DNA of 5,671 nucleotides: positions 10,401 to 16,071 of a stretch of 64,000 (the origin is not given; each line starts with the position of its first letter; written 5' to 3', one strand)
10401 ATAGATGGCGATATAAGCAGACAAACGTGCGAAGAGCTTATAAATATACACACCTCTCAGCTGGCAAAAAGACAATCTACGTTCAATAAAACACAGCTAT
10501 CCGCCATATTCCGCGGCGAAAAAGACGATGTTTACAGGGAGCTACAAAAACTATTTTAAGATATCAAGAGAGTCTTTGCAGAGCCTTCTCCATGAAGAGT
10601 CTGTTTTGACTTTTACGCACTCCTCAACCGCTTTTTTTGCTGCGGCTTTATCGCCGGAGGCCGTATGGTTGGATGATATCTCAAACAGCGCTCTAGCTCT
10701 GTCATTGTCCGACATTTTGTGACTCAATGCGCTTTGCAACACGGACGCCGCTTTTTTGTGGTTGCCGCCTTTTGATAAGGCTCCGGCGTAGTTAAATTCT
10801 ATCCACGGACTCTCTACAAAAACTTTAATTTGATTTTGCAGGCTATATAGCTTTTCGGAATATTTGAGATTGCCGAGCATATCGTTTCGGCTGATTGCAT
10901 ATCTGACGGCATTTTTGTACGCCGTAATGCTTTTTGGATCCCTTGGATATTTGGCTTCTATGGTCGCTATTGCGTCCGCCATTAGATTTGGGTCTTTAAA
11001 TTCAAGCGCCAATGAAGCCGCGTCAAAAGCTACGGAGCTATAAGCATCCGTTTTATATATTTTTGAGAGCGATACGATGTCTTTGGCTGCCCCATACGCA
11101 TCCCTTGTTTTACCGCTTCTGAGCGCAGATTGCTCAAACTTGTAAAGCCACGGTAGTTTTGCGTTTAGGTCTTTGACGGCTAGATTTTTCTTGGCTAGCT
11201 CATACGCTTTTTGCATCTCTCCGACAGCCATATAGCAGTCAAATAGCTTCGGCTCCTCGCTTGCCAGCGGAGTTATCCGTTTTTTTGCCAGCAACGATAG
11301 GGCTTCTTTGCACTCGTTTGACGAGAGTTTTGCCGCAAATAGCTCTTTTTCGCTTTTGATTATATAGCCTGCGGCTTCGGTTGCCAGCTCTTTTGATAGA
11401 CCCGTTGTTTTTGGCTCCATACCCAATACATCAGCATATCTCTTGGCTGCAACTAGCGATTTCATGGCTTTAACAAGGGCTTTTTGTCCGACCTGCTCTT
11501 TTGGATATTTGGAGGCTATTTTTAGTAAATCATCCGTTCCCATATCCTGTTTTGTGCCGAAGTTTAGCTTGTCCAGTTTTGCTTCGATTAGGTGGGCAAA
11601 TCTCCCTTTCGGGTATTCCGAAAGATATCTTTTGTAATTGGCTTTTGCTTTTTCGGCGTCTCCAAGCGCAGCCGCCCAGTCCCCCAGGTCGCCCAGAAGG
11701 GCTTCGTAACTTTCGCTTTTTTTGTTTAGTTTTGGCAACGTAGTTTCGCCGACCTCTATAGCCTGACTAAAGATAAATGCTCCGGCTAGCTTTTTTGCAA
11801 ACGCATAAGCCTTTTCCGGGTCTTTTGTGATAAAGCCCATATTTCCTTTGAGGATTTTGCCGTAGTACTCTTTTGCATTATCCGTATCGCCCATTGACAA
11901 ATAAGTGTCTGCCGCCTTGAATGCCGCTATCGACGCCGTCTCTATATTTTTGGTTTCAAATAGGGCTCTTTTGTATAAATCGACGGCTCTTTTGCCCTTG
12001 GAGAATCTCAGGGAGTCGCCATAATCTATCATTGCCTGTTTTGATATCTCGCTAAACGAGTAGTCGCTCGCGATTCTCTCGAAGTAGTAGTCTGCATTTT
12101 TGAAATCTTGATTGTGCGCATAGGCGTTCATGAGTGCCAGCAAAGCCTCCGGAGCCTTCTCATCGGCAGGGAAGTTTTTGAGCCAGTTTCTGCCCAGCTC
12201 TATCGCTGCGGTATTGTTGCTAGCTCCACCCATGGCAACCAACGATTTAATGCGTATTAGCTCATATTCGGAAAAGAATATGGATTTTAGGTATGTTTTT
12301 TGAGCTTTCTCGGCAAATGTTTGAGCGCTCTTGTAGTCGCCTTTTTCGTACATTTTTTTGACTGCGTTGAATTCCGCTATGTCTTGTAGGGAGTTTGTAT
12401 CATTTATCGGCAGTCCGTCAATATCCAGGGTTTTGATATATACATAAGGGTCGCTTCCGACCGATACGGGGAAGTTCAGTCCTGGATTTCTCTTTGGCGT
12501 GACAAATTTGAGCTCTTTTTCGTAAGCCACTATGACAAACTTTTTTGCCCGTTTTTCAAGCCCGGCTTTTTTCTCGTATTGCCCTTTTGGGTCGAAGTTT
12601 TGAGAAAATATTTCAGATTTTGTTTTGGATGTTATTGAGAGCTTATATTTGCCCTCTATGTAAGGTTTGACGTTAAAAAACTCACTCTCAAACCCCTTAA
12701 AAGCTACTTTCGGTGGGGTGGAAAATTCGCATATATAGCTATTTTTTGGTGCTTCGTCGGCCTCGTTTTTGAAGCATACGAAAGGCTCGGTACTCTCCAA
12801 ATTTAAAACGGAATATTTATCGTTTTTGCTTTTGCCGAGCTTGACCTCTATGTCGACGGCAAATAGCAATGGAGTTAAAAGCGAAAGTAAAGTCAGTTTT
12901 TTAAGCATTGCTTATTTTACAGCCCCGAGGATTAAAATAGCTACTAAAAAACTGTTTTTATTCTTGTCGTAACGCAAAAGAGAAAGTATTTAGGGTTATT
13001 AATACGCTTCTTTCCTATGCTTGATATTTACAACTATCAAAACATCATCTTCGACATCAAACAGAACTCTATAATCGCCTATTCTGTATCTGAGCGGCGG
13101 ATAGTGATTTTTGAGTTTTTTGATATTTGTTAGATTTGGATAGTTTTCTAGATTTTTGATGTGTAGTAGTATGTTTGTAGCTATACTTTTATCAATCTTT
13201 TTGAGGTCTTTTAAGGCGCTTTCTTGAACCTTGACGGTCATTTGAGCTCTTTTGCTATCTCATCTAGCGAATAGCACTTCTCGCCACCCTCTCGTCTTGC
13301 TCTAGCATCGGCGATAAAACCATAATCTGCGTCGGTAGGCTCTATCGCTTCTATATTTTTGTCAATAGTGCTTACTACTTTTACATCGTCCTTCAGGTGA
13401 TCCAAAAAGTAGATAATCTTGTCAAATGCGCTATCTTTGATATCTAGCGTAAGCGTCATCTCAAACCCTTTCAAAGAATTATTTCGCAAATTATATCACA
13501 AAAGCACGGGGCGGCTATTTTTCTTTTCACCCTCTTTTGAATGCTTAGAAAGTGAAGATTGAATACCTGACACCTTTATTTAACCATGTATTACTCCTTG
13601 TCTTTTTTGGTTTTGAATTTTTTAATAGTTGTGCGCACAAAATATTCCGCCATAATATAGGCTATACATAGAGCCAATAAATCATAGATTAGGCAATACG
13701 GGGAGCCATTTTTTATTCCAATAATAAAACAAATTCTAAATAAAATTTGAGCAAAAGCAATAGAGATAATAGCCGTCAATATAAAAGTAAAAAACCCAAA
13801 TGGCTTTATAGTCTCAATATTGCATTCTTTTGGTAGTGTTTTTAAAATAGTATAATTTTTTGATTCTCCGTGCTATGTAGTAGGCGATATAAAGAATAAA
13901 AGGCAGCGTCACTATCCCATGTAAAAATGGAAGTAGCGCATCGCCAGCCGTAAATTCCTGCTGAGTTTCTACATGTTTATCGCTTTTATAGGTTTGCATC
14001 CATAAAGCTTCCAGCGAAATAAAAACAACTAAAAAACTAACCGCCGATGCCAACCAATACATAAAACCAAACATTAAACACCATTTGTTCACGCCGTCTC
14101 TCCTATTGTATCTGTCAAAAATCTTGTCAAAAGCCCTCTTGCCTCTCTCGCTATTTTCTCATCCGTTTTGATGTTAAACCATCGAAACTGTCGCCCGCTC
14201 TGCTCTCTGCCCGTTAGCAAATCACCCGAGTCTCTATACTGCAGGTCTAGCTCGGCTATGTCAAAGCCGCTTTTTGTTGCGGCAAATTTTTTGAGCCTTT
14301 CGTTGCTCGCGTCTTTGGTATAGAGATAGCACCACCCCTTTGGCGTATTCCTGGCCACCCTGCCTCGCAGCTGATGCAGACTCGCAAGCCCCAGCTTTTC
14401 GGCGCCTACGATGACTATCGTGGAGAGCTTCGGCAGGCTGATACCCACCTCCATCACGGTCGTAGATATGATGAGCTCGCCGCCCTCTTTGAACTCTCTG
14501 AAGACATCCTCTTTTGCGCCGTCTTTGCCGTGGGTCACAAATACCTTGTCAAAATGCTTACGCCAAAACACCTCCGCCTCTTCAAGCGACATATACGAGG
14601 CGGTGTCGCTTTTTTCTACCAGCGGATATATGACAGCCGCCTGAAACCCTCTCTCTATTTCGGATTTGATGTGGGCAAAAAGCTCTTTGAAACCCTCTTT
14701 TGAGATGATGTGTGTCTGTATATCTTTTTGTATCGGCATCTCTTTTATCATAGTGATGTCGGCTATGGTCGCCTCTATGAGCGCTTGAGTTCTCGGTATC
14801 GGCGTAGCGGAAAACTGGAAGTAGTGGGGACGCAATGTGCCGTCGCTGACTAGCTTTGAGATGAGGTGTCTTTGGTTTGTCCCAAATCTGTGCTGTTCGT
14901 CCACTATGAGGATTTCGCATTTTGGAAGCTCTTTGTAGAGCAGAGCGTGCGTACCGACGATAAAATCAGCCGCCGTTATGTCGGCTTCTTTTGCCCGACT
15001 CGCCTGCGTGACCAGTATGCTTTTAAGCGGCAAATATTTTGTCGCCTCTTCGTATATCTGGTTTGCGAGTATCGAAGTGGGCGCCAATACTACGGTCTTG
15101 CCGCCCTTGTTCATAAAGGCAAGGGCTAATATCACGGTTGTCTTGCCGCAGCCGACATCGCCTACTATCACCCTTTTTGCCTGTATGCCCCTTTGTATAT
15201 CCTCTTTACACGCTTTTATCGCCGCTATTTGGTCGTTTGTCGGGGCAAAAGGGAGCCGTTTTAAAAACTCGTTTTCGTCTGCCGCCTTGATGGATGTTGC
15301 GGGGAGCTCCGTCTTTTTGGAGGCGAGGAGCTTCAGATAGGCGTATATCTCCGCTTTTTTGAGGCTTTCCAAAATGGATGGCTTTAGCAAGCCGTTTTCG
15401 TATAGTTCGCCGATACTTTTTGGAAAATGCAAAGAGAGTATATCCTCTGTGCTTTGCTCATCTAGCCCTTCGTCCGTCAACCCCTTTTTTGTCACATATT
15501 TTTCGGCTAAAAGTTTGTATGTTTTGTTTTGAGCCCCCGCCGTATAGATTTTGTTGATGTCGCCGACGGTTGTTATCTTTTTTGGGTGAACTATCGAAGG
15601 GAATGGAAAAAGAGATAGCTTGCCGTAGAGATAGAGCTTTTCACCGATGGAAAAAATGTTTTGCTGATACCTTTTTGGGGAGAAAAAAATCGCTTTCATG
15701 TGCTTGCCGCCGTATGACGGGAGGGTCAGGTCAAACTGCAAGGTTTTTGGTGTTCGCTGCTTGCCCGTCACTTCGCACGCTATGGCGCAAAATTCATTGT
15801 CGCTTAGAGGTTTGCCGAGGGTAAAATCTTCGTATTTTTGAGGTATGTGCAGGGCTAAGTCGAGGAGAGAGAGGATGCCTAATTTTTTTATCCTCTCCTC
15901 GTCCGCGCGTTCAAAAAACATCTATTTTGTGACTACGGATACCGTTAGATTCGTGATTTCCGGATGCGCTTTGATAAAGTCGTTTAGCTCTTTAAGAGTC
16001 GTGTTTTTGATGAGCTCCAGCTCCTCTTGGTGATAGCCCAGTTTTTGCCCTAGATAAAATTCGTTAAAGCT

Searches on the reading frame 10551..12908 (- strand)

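Call 35: search_protein_families(library=pfam, proteins=[window:10551-12908:-], max_evalue=0.00001)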
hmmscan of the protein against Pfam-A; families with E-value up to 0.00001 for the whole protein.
window:10551-12908:- (785 aa): 5 families
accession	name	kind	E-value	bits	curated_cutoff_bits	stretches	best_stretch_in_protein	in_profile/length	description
PF24323.1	DUF7494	-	1.5e-20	74.1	27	1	19-132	2-116/117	Domain of unknown function (DUF7494)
PF13424.12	TPR_12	-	1.6e-09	38.2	30.1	0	703-768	5-75/77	Tetratricopeptide repeat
PF13174.12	TPR_6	-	3.8e-09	37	26.3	0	328-354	2-28/33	Tetratricopeptide repeat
PF13428.12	TPR_14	-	3.8e-08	33.7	23.5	0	407-440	6-39/44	Tetratricopeptide repeat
PF13181.12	TPR_8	-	1.9e-06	28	25.7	0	330-353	5-28/34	Tetratricopeptide repeat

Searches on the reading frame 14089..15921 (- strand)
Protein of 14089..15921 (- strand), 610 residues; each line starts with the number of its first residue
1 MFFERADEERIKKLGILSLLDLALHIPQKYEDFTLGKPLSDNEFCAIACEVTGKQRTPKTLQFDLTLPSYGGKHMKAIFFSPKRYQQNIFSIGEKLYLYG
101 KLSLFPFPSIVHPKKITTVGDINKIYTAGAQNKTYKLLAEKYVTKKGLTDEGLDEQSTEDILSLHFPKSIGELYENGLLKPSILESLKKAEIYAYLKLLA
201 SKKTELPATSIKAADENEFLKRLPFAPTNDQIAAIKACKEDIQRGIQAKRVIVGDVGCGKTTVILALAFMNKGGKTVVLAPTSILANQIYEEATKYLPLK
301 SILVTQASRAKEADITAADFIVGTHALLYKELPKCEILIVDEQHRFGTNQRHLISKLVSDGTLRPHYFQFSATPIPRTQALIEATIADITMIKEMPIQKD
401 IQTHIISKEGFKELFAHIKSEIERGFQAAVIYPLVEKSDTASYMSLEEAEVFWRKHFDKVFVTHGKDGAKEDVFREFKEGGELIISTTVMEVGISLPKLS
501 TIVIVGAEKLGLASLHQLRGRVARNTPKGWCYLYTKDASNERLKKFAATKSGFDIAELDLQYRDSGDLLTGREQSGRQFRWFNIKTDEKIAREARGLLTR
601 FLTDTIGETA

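Call 35: search_protein_families(library=pfam, proteins=[window:14089-15921:-], max_evalue=0.00001)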
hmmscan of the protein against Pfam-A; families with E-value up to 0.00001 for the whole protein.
window:14089-15921:- (610 aa): 3 families
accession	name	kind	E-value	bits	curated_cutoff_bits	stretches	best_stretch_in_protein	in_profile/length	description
PF00270.35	DEAD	-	1.6e-19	70.7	26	1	229-378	2-163/167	DEAD/DEAH box helicase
PF04851.21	ResIII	-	1.1e-12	48.6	22.5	1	227-374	4-162/164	Type III restriction enzyme, res subunit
PF00271.37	Helicase_C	-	1.3e-09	38.7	23.5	1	445-525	27-109/110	Helicase conserved C-terminal domain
